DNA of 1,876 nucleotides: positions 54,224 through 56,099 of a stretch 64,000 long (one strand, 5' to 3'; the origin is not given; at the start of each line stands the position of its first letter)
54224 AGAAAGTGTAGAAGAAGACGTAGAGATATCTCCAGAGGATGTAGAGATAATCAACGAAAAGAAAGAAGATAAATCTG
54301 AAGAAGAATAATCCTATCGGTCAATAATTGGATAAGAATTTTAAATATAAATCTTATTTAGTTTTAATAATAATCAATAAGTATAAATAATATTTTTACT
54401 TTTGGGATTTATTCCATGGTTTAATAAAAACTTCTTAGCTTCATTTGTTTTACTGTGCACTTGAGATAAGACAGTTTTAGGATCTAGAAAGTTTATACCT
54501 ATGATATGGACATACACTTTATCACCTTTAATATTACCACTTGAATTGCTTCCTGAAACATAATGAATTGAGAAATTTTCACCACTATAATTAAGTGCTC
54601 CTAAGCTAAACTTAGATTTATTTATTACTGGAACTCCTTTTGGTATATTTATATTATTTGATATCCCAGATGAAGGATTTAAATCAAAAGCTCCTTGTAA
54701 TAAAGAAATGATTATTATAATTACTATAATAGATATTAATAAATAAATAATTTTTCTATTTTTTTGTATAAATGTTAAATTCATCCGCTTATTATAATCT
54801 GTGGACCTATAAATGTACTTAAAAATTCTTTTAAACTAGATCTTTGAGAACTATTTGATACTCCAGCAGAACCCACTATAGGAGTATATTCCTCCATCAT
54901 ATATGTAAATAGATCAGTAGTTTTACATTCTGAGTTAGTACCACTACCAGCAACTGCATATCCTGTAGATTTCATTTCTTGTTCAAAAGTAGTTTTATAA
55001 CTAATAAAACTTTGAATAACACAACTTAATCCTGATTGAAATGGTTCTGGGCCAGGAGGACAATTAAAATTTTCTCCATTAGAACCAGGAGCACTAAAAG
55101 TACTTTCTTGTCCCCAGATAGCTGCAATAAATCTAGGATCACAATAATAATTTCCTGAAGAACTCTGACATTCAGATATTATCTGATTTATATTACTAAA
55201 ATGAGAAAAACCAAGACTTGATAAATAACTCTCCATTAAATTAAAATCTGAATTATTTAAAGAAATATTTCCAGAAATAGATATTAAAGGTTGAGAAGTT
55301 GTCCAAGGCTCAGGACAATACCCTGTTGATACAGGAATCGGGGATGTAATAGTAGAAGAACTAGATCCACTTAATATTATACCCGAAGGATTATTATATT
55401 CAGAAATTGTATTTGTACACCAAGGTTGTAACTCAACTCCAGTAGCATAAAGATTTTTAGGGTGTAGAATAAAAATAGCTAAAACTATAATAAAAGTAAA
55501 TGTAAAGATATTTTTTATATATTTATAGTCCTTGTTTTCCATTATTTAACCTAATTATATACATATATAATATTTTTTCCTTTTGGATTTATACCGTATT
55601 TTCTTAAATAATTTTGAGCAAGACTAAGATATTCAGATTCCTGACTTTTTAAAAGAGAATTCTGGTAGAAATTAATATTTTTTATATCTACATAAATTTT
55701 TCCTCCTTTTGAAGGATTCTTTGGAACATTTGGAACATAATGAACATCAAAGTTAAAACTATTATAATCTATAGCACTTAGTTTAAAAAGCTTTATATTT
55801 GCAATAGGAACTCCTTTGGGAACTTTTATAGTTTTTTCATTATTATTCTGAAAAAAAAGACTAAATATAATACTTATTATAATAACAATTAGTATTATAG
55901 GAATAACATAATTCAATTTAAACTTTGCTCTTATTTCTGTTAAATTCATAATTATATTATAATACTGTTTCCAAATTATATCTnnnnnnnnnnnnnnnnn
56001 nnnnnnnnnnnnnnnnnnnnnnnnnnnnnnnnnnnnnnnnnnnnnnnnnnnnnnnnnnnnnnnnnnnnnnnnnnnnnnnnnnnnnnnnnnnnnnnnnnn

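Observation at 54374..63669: Surface-apparatus block: paralogous small anchored proteins flanking a putative SLT-like hydrolase, a 759-aa fibre-like secreted protein and a 1521-aa 20-TM giant protein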

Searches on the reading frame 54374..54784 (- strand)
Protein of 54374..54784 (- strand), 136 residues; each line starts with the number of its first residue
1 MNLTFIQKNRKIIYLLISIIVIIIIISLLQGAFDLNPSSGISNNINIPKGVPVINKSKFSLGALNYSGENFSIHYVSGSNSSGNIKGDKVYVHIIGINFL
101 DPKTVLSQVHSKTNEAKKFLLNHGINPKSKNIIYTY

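Call 6: search_protein_families(library=pfam, proteins=[window:54374-54784:-], max_evalue=1)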
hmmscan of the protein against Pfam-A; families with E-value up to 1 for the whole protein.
window:54374-54784:- (136 aa): 0 families

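Call 7: search_protein_families(library=ncbifam, proteins=[window:54374-54784:-], max_evalue=1)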
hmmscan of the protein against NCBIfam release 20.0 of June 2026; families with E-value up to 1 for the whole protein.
window:54374-54784:- (136 aa): 1 family
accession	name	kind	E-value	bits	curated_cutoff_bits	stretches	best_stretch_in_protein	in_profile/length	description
NF004375.0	PRK05740.1-6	equivalog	0.16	12.1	177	1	13-35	102-124/136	preprotein translocase subunit SecE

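Call 93: search_protein_families(library=phrogs, proteins=[window:54374-54784:-], max_evalue=0.1)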
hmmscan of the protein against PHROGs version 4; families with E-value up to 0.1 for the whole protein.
window:54374-54784:- (136 aa): 0 families

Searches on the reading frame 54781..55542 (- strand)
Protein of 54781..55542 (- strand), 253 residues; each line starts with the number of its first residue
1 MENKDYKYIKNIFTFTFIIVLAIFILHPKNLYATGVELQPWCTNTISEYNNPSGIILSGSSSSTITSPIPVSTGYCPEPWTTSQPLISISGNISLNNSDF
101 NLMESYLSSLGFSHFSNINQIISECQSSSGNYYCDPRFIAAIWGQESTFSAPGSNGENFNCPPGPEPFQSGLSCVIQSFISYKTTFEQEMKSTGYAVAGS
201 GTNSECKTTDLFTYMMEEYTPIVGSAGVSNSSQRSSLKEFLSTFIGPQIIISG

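Call 6: search_protein_families(library=pfam, proteins=[window:54781-55542:-], max_evalue=1)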
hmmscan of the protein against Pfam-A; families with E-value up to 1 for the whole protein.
window:54781-55542:- (253 aa): 0 families

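Call 7: search_protein_families(library=ncbifam, proteins=[window:54781-55542:-], max_evalue=1)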
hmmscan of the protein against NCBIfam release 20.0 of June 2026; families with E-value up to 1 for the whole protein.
window:54781-55542:- (253 aa): 0 families

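Call 45: find_homologous_proteins(query=window:54781-55542:-, max_evalue=0.01)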
Query window:54781-55542:- (253 aa): 8 proteins with E <= 0.01 among 333 candidates.
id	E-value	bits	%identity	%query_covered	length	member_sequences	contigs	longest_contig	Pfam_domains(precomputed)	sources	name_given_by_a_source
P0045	1.8e-65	239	51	95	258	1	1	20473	-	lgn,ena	-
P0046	2.6e-59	219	60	74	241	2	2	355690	-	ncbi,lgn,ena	-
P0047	2.9e-56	209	49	91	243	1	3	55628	-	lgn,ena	-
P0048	7.0e-56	208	48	96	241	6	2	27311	-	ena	-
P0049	2.3e-53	200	48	97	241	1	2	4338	-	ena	-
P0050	1.4e-50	190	46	100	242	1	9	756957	-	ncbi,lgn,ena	-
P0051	2.9e-16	78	43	43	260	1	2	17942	-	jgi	jgi:hypothetical protein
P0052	2.1e-15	75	60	25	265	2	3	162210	-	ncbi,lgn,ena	-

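Call 50: search_solved_structures(query=A3, max_evalue=10, show_alignments=2)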
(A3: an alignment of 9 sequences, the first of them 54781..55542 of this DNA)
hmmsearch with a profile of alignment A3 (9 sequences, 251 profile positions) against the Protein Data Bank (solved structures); distinct sequences matched with E-value up to 10: 2.
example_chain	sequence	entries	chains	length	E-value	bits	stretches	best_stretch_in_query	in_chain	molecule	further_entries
3gxk_A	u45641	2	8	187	1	12.4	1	111-161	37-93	Goose-type lysozyme 1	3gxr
7n6g_3M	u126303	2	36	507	1.5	11.8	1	46-151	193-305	FAP7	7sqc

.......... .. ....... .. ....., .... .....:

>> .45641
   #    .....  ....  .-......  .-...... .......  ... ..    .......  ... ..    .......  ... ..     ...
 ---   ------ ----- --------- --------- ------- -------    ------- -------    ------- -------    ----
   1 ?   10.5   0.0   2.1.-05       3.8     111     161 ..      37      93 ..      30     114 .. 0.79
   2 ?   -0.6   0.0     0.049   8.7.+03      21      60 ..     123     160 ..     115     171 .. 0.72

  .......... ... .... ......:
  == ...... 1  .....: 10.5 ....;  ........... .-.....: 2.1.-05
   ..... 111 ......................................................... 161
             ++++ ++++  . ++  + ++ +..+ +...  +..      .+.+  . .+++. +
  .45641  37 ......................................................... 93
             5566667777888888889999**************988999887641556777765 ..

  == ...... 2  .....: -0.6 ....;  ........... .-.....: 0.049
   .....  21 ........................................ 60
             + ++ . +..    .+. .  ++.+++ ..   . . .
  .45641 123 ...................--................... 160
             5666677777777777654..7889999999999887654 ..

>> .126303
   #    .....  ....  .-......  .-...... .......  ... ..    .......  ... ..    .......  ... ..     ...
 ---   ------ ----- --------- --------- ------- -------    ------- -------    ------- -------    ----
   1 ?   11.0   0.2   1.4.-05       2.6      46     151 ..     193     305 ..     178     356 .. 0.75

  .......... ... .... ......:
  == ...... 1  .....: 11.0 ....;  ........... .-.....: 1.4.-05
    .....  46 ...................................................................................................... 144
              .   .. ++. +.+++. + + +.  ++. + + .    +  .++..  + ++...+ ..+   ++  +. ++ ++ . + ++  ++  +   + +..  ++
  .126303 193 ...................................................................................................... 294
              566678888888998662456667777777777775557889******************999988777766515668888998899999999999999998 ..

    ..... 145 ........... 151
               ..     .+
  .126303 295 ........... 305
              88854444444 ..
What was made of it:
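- On Lytic transglycosylase / lysozyme-like (SLT PF01464, SLT_2 PF13406, G-type lysozyme), applied to the 253-aa protein: They align with the catalytic ES of goose lysozyme 3gxk (call 50). The PDB profile search gives E=1 (call 50).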

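Call 52: search_protein_families(library=pfam, alignment_id=A3, max_evalue=1)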
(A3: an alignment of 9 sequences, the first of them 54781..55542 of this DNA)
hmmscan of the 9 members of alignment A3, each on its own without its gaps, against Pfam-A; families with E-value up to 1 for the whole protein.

A. member 1, window:54781-55542:- (253 aa): 0 families

B. families by the number of members that match (of 9 scanned): 2 families
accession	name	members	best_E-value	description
PF13406.11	SLT_2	3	0.011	Transglycosylase SLT domain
PF23519.1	Microp_apicomplexa_10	1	0.023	Apicomplexa microprotein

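Call 59: predict_structure(alignment_id=A3)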
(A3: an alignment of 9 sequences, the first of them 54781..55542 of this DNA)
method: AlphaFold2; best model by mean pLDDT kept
length: 253 residues; sequences in the alignment: 9
mean_pLDDT: 66.3   pTM: 0.59
mean pLDDT of the five models: 66.3, 64.4, 62.2, 61.5, 57.9
residues with pLDDT >= 90: 20; 70-90: 112; 50-70: 57; < 50: 64
segments of 3 or more residues with pLDDT < 50: 28-69, 148-156, 221-231
pLDDT, mean of each block of 10 residues (from residue 1): 68 86 64 38 38 31 38 68 83 86 73 69 91 88 59 47 68 85 89 81 73 75 36 63 66 56
secondary structure, 60 per line:
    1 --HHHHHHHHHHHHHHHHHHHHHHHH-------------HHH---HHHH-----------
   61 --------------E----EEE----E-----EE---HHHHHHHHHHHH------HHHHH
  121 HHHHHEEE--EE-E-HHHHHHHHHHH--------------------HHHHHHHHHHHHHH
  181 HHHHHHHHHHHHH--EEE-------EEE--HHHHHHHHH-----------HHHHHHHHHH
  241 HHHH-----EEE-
elements in order: H3-26 H46-49 E80-82 H98-109 H116-125 E126-128 H136-146 H167-193 E196-198 E206-208 H211-219 H231-244 E250-252

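Call 61: fold_search(model_id=the predicted structure, library=pdb)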
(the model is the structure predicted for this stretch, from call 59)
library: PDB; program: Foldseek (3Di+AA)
matches with E <= 10: 171; with E <= 0.001: 0
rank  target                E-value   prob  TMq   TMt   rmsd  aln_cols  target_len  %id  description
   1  6eak                  4.4e-01  0.06  0.14  0.09  16.9       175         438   15  CRYSTAL STRUCTURE OF FUSION INHIBITOR JNJ-2408068 IN COMPLEX WITH HUMAN RESPIRATORY SYNCYTIAL VIRUS FUSION GLYCOPROTEIN  (released 2019-08-07)
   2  5k6b                  5.0e-01  0.06  0.14  0.10  17.1       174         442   16  Crystal structure of prefusion-stabilized RSV F single-chain 9 DS-Cav1 variant. (released 2016-08-31)
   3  2r10_B                1.3e+00  0.06  0.18  0.16  14.8       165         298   14  Structure of an acetylated Rsc4 tandem bromodomain Histone Chimera (released 2007-10-30)
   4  6eah_A                1.6e+00  0.03  0.14  0.10  17.4       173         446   17  CRYSTAL STRUCTURE OF HUMAN RESPIRATORY SYNCYTIAL VIRUS FUSION GLYCOPROTEIN INHIBITOR ESCAPE VARIANT K394R-S398L STABIL (released 2019-08-07)
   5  3c98_B                1.9e+00  0.03  0.13  0.14  17.4       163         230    9  Revised structure of the munc18a-syntaxin1 complex (released 2008-03-25)
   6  5utb                  2.0e+00  0.03  0.13  0.18  14.1       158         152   11  Met form of sperm whale myoglobin V68A/I107Y (released 2018-02-28)
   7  1mti                  2.0e+00  0.03  0.13  0.18  14.2       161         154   10  PHE46(CD4) ORIENTS THE DISTAL HISTIDINE FOR HYDROGEN BONDING TO BOUND LIGANDS IN SPERM WHALE MYOGLOBIN (released 1995-09-15)
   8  8v5c_A                2.0e+00  0.02  0.11  0.13  21.2       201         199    9  IpaD (122-321) Bound to Deoxycholate (released 2024-08-21)
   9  9mqn_D                2.0e+00  0.02  0.14  0.10  18.4       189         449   11  AngV-F Pre-fusion Protein (released 2025-03-12)
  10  7d0j_5                2.2e+00  0.05  0.18  0.20  12.3       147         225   14  Photosystem I-LHCI-LHCII of Chlamydomonas reinhardtii (released 2021-03-03)
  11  2e2y                  2.3e+00  0.03  0.13  0.17  14.2       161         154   10  Crystal Structure of F43W/H64D/V68I Myoglobin (released 2007-10-23)
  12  6ijj_5                2.4e+00  0.04  0.17  0.19  11.7       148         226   15  Photosystem I of Chlamydomonas reinhardtii (released 2019-03-20)
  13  9mgw_9                2.7e+00  0.05  0.16  0.20   8.4       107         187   17  Dunaliella salina PSI-LHCI-TIDI1 supercomplex (released 2025-06-25)
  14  7d0j_4                2.7e+00  0.05  0.19  0.22  10.1       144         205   14  Photosystem I-LHCI-LHCII of Chlamydomonas reinhardtii (released 2021-03-03)
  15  7ddr                  2.7e+00  0.03  0.14  0.19  14.2       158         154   11  Ancestral myoglobin aMbSp of Puijila Darwini relative (imidazol ligand) (released 2021-09-08)
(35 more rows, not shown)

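Call 69: fold_search(model_id=the predicted structure, library=viral)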
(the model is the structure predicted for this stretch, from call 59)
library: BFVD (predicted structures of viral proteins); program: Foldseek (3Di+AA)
matches with E <= 10: 122; with E <= 0.001: 0
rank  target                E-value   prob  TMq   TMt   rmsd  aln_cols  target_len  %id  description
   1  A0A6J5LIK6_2          7.0e-01  0.03  0.13  0.05  17.6       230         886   14  DUF4815 domain-containing protein [uncultured Caudovirales phage]
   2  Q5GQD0                9.9e-01  0.09  0.28  0.09  13.1       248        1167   13  NAD(+)--protein-arginine ADP-ribosyltransferase [Synechococcus phage S-PM2]
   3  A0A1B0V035            1.1e+00  0.08  0.13  0.26  13.2       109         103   16  (no name in the UniProt tables at hand)
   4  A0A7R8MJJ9            1.3e+00  0.02  0.11  0.07  18.4       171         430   12  Uncharacterized protein [Klebsiella phage vB_KvM-Eowyn]
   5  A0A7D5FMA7            1.5e+00  0.03  0.12  0.19  17.5       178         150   12  (no name in the UniProt tables at hand)
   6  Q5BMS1                1.5e+00  0.03  0.14  0.12  18.0       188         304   14  Fusion glycoprotein F0 (Fragment) [Avian paramyxovirus 1]
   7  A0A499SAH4            1.6e+00  0.03  0.15  0.08  14.2       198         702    8  (no name in the UniProt tables at hand)
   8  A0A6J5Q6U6            1.8e+00  0.01  0.10  0.12  23.9       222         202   14  Uncharacterized protein [uncultured Caudovirales phage]
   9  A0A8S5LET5            1.9e+00  0.04  0.13  0.15  15.1       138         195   15  DNA-binding protein [Siphoviridae sp. ct3CA7]
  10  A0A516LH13            2.1e+00  0.01  0.10  0.07  25.0       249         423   15  (no name in the UniProt tables at hand)
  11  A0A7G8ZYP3            2.4e+00  0.02  0.11  0.20  15.9       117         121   15  Uncharacterized protein [Pasteurella phage vB_PmuP_Pa7]
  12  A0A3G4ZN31            2.4e+00  0.02  0.14  0.15  20.3       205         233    9  DUF2270 domain-containing protein [Terrestrivirus sp.]
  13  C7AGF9                2.4e+00  0.02  0.13  0.10  20.8       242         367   11  Capsid protein [Kalanchoe latent virus]
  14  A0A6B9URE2            2.4e+00  0.02  0.12  0.08  13.8       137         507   11  (no name in the UniProt tables at hand)
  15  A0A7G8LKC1            2.5e+00  0.04  0.16  0.18  16.7       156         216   12  (no name in the UniProt tables at hand)
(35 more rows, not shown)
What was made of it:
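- The lysozyme-like nature of p253 is unproven (calls 61, 69).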

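Call 70: search_solved_structures(query=P0052, max_evalue=10, show_alignments=2)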
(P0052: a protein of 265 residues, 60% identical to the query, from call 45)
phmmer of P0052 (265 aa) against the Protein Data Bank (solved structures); distinct sequences matched with E-value up to 10: 0.

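Call 71: search_protein_families(library=pfam, proteins=[P0051, P0052, P0045, P0050], max_evalue=0.1)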
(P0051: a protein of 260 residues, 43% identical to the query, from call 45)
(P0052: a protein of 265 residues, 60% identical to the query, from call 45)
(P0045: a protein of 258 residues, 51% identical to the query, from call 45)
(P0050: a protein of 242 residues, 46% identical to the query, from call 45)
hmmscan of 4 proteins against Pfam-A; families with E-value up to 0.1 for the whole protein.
P0051 (260 aa): 0 families

P0052 (265 aa): 0 families

P0045 (258 aa): 2 families
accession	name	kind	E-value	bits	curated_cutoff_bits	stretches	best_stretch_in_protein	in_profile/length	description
PF13406.11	SLT_2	-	0.012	15.3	24.3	1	133-157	82-106/292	Transglycosylase SLT domain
PF23519.1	Microp_apicomplexa_10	-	0.023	15.3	27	0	177-205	36-64/94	Apicomplexa microprotein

P0050 (242 aa): 1 family
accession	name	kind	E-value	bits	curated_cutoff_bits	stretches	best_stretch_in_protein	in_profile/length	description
PF13406.11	SLT_2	-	0.011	15.5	24.3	1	129-152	84-107/292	Transglycosylase SLT domain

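Call 93: search_protein_families(library=phrogs, proteins=[window:54781-55542:-], max_evalue=0.1)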
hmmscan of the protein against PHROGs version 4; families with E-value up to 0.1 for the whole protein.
window:54781-55542:- (253 aa): 0 families

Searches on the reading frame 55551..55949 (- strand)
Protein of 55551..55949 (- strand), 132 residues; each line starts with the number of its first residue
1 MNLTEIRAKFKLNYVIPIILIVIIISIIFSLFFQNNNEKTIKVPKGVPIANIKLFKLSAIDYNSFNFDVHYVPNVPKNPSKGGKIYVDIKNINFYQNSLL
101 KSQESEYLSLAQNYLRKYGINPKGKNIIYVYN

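Call 6: search_protein_families(library=pfam, proteins=[window:55551-55949:-], max_evalue=1)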
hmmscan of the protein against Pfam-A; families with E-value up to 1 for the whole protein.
window:55551-55949:- (132 aa): 4 families
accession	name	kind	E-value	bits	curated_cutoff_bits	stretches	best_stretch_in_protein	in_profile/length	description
PF00916.26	Sulfate_transp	-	0.0037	16.5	23.2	1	10-53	187-234/380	Sulfate permease family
PF11857.13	DUF3377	-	0.05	14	26.5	1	15-35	33-53/72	Domain of unknown function (DUF3377)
PF12351.13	Fig1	-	0.22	11.9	25.3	1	1-34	63-96/188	Ca2+ regulator and membrane fusion protein Fig1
PF06480.20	FtsH_ext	-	0.33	11.6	25.5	1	15-41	2-29/103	FtsH Extracellular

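Call 7: search_protein_families(library=ncbifam, proteins=[window:55551-55949:-], max_evalue=1)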
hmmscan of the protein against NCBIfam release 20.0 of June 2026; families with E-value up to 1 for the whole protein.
window:55551-55949:- (132 aa): 3 families
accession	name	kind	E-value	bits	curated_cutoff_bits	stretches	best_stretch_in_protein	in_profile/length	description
TIGR02908.1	CoxD_Bacillus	equivalog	0.013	15.4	117.85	1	9-45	50-87/110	cytochrome c oxidase subunit IVB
NF049880.1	FvfA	exception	0.033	14.6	130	1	18-89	11-75/130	Francisella virulence factor A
TIGR00815.1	sulP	subfamily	0.05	12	380.45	1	7-50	202-245/565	sulfate permease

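Call 79: search_solved_structures(query=A4, max_evalue=10, show_alignments=1)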
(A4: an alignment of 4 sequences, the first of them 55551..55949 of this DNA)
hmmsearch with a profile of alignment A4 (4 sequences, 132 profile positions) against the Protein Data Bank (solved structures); distinct sequences matched with E-value up to 10: 1.
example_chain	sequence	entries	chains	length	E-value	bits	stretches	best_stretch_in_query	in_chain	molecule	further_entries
8v6t_A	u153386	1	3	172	0.34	14.1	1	52-89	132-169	Molecular chaperone Tir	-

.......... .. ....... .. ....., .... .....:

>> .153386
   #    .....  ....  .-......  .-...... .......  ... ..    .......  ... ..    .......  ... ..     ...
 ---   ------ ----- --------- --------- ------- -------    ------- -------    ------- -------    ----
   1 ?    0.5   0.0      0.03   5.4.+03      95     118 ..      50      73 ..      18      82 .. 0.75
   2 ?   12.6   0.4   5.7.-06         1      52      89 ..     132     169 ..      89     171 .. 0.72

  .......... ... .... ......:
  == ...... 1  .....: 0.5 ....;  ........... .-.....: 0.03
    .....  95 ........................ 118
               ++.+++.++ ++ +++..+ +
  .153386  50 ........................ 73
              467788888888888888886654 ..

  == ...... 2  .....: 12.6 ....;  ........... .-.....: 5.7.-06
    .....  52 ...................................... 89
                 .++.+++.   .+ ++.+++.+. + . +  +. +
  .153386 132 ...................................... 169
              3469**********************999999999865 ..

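Call 93: search_protein_families(library=phrogs, proteins=[window:55551-55949:-], max_evalue=0.1)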
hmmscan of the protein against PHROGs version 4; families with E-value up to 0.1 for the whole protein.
window:55551-55949:- (132 aa): 0 families
